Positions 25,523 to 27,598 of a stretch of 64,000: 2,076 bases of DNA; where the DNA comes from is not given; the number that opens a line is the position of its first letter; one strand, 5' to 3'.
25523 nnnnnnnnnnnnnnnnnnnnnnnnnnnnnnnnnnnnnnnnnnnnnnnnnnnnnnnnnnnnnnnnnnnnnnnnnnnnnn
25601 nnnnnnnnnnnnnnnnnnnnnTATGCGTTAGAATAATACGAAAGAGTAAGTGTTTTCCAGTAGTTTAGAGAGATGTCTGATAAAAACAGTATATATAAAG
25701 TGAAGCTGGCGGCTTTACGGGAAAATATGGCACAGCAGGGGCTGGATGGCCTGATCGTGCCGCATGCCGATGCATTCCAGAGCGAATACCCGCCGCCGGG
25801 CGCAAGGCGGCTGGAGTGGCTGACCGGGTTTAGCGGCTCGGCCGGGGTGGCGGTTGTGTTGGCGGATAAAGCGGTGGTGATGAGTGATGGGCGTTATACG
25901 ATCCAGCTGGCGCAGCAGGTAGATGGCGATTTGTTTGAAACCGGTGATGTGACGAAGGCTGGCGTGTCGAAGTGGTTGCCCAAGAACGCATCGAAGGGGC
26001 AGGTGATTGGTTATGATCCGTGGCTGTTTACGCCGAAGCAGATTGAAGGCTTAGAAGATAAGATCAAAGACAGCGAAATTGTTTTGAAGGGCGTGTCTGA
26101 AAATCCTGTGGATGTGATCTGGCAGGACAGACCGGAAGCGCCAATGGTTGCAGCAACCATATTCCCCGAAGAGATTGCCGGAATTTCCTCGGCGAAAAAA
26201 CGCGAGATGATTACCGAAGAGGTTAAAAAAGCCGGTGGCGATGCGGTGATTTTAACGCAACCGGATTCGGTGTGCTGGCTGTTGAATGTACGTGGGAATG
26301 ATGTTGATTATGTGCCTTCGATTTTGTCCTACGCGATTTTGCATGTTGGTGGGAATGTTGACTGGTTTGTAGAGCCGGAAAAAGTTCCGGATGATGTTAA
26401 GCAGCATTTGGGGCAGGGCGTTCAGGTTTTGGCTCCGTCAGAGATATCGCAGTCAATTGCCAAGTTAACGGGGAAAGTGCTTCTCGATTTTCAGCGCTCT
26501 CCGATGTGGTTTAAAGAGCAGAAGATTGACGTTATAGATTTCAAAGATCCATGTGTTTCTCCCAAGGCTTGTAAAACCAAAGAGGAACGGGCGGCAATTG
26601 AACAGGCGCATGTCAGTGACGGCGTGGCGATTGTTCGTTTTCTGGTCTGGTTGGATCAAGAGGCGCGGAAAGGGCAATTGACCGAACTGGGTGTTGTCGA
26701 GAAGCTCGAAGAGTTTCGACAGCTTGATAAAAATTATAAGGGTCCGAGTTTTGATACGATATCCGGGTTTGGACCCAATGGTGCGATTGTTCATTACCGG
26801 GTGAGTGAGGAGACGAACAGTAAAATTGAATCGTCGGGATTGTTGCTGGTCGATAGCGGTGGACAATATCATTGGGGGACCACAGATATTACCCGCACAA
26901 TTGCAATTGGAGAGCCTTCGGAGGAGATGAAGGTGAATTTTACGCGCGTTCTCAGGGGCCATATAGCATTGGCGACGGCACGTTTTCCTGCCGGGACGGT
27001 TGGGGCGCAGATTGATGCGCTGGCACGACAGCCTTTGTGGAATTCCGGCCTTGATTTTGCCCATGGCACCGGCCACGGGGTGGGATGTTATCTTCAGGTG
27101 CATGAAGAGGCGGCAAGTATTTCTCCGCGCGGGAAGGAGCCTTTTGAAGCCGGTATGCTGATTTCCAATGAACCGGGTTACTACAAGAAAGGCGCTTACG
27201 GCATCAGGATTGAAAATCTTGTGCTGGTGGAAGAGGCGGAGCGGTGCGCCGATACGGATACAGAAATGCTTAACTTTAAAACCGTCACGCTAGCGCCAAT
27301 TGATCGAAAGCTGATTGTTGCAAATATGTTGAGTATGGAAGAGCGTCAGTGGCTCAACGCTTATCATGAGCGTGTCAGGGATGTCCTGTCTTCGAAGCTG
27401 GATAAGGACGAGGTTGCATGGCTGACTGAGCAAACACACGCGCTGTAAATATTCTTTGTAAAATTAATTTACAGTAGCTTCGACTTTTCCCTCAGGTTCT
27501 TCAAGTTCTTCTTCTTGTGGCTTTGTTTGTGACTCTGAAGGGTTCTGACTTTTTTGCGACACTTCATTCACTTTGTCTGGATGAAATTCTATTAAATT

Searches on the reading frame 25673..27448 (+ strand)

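Call 21: search_protein_families(library=pfam, proteins=[window:25673-27448:+], max_evalue=0.001)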
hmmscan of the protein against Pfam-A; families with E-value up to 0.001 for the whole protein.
window:25673-27448:+ (591 aa): 4 families
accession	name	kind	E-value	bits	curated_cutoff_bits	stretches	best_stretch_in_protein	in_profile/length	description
PF00557.29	Peptidase_M24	-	4.8e-50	170.7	23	1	308-521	2-208/208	Metallopeptidase family M24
PF16189.11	Creatinase_N_2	-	3.2e-37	128.5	29.7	1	152-305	1-161/161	Creatinase/Prolidase N-terminal domain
PF16188.10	Peptidase_M24_C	-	7.3e-23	80.7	28.9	1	531-590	1-62/63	C-terminal region of peptidase_M24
PF01321.24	Creatinase_N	-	1.3e-18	68.2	22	1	12-137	2-116/128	Creatinase/Prolidase N-terminal domain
